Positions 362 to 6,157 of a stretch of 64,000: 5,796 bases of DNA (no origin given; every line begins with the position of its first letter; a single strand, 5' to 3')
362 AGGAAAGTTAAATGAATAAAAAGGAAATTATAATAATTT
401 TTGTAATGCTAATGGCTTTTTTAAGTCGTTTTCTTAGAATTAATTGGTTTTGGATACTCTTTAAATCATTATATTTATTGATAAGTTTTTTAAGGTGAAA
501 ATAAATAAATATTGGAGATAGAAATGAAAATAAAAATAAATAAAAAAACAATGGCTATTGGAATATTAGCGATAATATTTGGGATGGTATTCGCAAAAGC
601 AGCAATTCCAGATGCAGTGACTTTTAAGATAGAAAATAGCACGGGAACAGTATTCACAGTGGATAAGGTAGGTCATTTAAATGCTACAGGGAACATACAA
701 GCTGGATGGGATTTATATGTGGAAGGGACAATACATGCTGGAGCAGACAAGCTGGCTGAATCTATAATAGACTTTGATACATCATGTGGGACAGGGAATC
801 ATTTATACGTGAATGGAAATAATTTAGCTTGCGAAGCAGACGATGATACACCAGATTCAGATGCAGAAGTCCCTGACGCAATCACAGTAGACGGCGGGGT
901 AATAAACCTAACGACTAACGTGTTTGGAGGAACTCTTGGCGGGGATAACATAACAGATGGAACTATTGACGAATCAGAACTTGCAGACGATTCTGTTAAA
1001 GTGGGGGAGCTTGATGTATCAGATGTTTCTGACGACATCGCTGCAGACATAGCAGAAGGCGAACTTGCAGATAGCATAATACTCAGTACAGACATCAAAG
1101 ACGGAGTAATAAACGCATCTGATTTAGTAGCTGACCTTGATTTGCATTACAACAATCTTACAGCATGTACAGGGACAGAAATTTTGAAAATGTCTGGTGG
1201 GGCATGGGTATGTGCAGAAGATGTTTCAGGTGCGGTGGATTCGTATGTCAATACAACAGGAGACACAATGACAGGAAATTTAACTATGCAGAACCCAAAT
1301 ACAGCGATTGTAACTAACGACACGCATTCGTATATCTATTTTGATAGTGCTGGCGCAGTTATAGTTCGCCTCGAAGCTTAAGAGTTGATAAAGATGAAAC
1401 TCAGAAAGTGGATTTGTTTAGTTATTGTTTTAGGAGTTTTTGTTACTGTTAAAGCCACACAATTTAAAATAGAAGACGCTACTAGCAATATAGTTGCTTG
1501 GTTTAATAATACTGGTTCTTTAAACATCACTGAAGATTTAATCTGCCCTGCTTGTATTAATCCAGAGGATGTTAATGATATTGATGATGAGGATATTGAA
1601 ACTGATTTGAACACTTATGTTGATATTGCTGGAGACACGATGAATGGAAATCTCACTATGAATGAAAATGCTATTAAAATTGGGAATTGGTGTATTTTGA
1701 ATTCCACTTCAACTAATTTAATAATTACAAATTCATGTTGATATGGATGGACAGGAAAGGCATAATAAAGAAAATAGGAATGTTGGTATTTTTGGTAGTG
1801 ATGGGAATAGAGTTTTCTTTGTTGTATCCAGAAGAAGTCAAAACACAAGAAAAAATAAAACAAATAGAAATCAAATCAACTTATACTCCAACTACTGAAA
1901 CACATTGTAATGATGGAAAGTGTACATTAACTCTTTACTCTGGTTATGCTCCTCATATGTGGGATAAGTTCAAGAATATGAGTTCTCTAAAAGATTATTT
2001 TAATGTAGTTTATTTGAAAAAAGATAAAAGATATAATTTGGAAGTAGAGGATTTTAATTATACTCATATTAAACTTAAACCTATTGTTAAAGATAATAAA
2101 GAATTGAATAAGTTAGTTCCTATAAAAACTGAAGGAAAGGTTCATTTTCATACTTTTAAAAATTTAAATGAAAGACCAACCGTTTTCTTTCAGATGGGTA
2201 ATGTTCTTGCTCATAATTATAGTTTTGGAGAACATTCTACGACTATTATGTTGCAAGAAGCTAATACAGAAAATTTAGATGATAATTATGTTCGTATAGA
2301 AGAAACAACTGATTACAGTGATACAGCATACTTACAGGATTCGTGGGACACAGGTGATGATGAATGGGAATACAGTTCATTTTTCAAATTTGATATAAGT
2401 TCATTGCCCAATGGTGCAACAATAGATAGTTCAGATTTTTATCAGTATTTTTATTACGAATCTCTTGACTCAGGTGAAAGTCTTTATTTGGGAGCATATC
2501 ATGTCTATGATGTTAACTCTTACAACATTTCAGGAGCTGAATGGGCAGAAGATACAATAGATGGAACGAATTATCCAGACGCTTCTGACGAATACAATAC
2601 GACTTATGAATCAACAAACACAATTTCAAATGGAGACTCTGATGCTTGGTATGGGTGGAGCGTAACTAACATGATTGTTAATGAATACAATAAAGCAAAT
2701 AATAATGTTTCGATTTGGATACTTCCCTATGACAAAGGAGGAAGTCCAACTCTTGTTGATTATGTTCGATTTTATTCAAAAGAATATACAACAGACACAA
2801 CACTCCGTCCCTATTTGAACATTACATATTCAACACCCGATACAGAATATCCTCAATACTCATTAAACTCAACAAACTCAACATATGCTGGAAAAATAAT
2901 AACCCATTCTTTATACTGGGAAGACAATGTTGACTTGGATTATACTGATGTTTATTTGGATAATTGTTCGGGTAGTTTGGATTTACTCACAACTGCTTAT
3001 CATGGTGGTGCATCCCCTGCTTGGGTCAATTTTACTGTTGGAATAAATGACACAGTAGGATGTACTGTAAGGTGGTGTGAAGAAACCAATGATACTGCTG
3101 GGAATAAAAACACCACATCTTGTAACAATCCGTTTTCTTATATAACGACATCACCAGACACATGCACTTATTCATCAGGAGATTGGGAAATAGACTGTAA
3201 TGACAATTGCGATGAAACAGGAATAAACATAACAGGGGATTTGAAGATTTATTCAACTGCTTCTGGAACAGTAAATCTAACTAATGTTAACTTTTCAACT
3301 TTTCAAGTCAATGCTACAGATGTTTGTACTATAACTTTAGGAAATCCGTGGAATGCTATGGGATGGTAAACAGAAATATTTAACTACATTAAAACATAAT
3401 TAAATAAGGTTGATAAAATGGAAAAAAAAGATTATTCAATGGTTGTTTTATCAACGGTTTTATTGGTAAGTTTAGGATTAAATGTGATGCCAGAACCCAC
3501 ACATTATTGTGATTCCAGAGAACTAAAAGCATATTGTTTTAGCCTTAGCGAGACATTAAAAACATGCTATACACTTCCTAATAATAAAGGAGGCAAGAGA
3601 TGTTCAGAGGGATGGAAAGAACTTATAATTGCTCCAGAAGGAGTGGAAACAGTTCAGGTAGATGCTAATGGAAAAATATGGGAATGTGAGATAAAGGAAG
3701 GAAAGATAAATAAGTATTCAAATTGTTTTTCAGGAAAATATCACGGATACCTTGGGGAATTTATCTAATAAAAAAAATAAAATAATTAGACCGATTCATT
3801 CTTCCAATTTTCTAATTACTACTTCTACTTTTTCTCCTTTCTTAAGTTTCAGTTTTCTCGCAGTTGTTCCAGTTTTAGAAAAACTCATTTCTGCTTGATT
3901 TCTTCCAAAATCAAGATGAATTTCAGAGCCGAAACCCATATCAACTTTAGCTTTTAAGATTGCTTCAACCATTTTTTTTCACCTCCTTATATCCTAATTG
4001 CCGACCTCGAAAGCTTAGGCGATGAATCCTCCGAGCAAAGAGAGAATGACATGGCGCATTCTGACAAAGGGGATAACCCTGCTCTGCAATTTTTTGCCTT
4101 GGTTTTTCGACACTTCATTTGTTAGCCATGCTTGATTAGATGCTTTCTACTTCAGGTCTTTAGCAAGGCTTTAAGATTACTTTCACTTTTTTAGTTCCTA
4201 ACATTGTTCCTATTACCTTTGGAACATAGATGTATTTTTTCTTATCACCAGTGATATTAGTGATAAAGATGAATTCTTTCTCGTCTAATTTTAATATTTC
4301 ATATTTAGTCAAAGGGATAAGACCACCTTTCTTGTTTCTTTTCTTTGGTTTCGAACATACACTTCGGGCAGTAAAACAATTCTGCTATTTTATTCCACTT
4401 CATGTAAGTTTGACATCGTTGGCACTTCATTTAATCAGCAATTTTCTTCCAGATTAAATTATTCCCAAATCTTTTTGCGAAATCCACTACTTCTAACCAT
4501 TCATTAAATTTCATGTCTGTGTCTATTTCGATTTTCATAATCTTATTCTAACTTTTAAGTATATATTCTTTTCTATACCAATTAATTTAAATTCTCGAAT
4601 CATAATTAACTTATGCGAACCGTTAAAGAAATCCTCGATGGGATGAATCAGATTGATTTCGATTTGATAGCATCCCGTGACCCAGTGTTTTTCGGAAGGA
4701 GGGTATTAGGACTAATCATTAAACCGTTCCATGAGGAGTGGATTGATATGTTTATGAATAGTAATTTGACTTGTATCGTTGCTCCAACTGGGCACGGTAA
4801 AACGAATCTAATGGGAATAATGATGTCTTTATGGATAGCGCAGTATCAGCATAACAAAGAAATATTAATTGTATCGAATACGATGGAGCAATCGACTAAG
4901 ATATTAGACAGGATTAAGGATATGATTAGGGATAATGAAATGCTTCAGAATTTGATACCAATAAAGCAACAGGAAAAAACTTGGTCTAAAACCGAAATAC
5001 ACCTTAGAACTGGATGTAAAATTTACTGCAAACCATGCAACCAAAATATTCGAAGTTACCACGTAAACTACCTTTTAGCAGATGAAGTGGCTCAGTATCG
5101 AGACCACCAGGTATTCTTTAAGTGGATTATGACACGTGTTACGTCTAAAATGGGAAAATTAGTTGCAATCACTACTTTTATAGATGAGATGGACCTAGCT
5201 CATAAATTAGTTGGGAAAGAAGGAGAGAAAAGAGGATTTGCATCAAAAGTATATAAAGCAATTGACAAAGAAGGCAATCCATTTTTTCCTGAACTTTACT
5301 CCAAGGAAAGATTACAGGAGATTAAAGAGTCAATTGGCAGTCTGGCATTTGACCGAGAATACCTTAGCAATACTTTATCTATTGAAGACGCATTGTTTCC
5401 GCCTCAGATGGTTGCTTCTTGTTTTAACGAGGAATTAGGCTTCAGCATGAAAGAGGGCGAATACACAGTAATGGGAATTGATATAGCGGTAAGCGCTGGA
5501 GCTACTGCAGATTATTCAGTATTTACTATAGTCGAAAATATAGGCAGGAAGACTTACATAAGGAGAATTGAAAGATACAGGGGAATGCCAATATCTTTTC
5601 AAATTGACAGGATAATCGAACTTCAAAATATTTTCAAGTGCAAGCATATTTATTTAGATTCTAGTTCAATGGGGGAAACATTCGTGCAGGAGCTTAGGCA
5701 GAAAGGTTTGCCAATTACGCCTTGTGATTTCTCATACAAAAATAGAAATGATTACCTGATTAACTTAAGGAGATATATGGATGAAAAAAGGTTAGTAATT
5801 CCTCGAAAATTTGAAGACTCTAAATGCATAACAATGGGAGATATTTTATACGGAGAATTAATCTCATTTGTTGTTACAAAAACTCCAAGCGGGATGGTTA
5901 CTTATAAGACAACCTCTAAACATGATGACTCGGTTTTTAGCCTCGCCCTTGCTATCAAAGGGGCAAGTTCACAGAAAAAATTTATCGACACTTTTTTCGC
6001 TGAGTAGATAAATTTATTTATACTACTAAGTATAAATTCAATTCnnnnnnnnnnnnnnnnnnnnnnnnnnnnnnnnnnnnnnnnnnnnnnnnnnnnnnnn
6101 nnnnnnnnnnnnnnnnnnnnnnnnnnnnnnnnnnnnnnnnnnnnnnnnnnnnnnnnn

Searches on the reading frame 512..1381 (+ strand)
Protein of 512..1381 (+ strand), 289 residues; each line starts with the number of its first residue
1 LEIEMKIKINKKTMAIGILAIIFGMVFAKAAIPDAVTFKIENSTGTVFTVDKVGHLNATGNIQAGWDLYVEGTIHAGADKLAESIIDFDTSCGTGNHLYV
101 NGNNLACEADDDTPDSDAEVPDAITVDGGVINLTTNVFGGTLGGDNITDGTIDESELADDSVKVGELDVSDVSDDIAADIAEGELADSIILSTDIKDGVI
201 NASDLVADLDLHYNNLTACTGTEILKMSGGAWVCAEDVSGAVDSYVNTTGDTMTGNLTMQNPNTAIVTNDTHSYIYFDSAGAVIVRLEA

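Call 5: search_protein_families(library=pfam, proteins=[window:512-1381:+], max_evalue=0.1)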
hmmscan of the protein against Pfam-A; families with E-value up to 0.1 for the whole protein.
window:512-1381:+ (289 aa): 0 families

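Call 6: search_protein_families(library=phrogs, proteins=[window:512-1381:+], max_evalue=0.01)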
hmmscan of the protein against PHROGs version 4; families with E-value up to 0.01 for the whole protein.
window:512-1381:+ (289 aa): 2 families
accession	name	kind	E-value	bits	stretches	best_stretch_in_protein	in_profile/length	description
phrog_13229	-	tail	0.00015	21.6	1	242-280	358-395/544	tail fiber protein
phrog_3639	-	tail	0.0044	17.2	1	242-272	245-275/474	minor tail protein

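Call 48: search_protein_families(library=ncbifam, proteins=[window:512-1381:+], max_evalue=0.05)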
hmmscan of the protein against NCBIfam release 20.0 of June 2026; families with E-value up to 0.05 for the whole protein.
window:512-1381:+ (289 aa): 1 family
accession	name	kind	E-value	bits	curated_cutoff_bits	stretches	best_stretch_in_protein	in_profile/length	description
NF007999.1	PRK10724.1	equivalog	0.009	16.2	258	1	204-259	19-74/144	type II toxin-antitoxin system RatA family toxin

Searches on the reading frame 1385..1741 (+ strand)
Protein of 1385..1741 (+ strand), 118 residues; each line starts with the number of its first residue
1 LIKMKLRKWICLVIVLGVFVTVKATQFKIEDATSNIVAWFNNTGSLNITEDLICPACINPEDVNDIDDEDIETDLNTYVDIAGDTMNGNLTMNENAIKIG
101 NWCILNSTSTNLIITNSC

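Call 5: search_protein_families(library=pfam, proteins=[window:1385-1741:+], max_evalue=0.1)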
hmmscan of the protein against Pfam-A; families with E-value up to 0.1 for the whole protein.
window:1385-1741:+ (118 aa): 1 family
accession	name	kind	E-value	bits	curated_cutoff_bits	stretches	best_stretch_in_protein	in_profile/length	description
PF02261.22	Asp_decarbox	-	0.035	14.4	25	1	38-98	18-77/115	Aspartate decarboxylase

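Call 6: search_protein_families(library=phrogs, proteins=[window:1385-1741:+], max_evalue=0.01)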
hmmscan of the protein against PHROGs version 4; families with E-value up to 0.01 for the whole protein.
window:1385-1741:+ (118 aa): 2 families
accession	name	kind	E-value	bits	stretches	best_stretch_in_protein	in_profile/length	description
phrog_23453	-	tail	0.0023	17.6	1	74-98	389-414/512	tail fiber protein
phrog_10316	-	tail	0.0089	14.5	1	37-98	643-697/1471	tail fiber protein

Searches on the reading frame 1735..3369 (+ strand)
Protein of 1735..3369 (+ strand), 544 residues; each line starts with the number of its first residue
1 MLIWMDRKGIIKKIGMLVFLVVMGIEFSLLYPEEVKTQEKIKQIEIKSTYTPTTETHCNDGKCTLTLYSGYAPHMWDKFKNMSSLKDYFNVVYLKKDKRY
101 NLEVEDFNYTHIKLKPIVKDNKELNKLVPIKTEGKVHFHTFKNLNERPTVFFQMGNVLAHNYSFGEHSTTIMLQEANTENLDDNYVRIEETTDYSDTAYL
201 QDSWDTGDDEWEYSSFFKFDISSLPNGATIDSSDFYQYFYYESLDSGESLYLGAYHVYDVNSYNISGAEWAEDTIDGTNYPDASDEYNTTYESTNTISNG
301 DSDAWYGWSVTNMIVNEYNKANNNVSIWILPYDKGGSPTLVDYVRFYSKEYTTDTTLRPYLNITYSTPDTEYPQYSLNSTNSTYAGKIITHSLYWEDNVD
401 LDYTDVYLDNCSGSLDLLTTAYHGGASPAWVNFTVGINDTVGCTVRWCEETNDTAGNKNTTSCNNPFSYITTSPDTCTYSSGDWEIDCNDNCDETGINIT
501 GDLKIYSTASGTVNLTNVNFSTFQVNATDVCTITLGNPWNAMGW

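Call 5: search_protein_families(library=pfam, proteins=[window:1735-3369:+], max_evalue=0.1)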
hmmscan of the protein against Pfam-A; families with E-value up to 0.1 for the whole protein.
window:1735-3369:+ (544 aa): 0 families

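Call 6: search_protein_families(library=phrogs, proteins=[window:1735-3369:+], max_evalue=0.01)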
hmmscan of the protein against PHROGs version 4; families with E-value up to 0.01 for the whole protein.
window:1735-3369:+ (544 aa): 0 families

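Call 48: search_protein_families(library=ncbifam, proteins=[window:1735-3369:+], max_evalue=0.05)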
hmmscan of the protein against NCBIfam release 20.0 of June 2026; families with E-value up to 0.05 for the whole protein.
window:1735-3369:+ (544 aa): 1 family
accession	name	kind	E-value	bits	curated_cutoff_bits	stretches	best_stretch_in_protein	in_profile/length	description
NF033679.1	DNRLRE_dom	domain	4.8e-16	59.2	34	1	183-364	2-164/164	DNRLRE domain-containing protein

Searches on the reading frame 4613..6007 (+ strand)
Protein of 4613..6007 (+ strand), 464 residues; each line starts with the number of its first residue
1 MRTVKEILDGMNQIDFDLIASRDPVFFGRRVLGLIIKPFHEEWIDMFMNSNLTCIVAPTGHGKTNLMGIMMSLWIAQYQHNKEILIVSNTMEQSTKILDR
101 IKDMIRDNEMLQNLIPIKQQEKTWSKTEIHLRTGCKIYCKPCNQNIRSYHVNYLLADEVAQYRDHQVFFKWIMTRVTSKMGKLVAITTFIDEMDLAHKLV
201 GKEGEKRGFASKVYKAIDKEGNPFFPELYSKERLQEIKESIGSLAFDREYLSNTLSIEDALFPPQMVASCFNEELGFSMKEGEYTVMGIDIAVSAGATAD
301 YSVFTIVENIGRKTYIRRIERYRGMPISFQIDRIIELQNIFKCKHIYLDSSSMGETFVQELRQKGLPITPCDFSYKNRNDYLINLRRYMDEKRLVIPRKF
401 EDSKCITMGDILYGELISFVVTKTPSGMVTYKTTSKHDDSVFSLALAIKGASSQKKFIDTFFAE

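Call 7: search_protein_families(library=pfam, proteins=[window:4613-6007:+], max_evalue=0.01)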
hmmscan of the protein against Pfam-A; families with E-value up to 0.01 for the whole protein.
window:4613-6007:+ (464 aa): 6 families
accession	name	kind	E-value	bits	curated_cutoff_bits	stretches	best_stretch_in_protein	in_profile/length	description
PF03237.21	Terminase_6N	-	7.6e-09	36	22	1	54-238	1-194/215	Terminase large subunit, T4likevirus-type, N-terminal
PF17289.8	Terminase_6C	-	3.3e-07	30.9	22.6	1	287-448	1-152/155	Terminase RNaseH-like domain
PF05127.21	NAT10_TcmA_helicase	-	1.6e-06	28.5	22.7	1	55-220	2-143/176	RNA cytidine acetyltransferase NAT10/TcmA, helicase domain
PF00270.35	DEAD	-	1.8e-05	25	26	1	38-177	2-142/167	DEAD/DEAH box helicase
PF04851.21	ResIII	-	3.5e-05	24.2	22.5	1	48-159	21-134/164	Type III restriction enzyme, res subunit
PF13245.12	AAA_19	-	0.0066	17.1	25.1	0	43-103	4-63/134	AAA domain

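Call 83: search_dna_similar(query=window:4613-6007:+, collection=phages, mode=protein, max_evalue=0.00001, max_rows=15)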
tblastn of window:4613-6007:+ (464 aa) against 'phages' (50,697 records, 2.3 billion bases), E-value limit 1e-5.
Records with a match: 33; places in all: 33; records where one place covers at least 80% of the query: 11.
Best place of each record, by identity: <60% 33.
By first word of the organism name: Sinorhizobium 7; Bacteroides 6; Bacteriophage 4; Erwinia 4; Halogranum 2; Thermus 2; Pelagibacter 2; Enterobacter 2; Altiarchaeum 1; Meiothermus 1; and 2 more.
By host as written in the record: Sinorhizobium meliloti 7; - 6; Halogranum sp. SS5-1 2; Candidatus Pelagibacter sp. HTCC1062 2; Erwinia amylovora 1/79 2; Erwinia amylovora CFBP 1430 2; Enterobacter asburiae 2; Bacteroides thetaiotaomicron VPI-5485 1; and 9 more.
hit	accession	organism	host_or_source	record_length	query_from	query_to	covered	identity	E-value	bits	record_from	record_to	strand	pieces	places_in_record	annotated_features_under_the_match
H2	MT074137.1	Bacteroides phage DAC16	Bacteroides thetaiotaomicron VPI-5485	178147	26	450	92%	25.2%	4e-23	108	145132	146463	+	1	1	hypothetical protein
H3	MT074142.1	Bacteroides phage DAC23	Bacteroides thetaiotaomicron VPI-5490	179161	26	450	92%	25.2%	4e-23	108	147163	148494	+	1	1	hypothetical protein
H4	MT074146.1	Bacteroides phage SJC03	Bacteroides thetaiotaomicron VPI-5494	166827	26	450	92%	25.2%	5e-23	108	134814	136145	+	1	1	hypothetical protein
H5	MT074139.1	Bacteroides phage DAC19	Bacteroides thetaiotaomicron VPI-5487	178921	26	450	92%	25.2%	5e-23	108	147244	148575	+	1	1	hypothetical protein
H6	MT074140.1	Bacteroides phage DAC20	Bacteroides thetaiotaomicron VPI-5488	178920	26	450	92%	25.2%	5e-23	108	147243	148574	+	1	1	hypothetical protein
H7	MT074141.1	Bacteroides phage DAC22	Bacteroides thetaiotaomicron VPI-5489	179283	26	450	92%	25.2%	5e-23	108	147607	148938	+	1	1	hypothetical protein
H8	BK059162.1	Altiarchaeum virus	groundwater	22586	55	463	88%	26.0%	2e-17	91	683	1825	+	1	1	terminase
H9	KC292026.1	Halogranum tailed virus 1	Halogranum sp. SS5-1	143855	47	457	89%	24.9%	1e-15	86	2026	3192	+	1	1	5: terminase large subunit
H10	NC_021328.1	Halogranum tailed virus 1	Halogranum sp. SS5-1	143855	47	457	89%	24.9%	1e-15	86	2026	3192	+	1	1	5: terminase large subunit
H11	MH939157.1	Meiothermus phage MMP17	Meiothermus sp.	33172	14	448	94%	23.4%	8e-15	83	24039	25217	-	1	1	terminase, ATPase subunit | hypothetical protein (x3)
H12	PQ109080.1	Thermus phage Riverbug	Thermus thermophilus HB8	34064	11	451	95%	22.2%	1e-13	79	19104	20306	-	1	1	TerL | hypothetical protein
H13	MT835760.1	Bacteriophage sp.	human fecal samples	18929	79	448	80%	23.7%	2e-16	88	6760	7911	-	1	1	record has no annotation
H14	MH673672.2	Thermus phage phiFa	Thermus thermophilus HB27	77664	86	447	78%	23.0%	2e-12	76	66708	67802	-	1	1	terminase large subunit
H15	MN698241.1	Pelagibacter phage HTVC027P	Candidatus Pelagibacter sp. HTCC1062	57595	55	380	70%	22.5%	5e-11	71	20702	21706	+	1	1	terminase large subunit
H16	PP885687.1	Tunturiibacter phage Tunturi_4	Tunturiibacter empetritectus M8UP27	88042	143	452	67%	22.2%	2e-10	69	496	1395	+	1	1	terminase large subunit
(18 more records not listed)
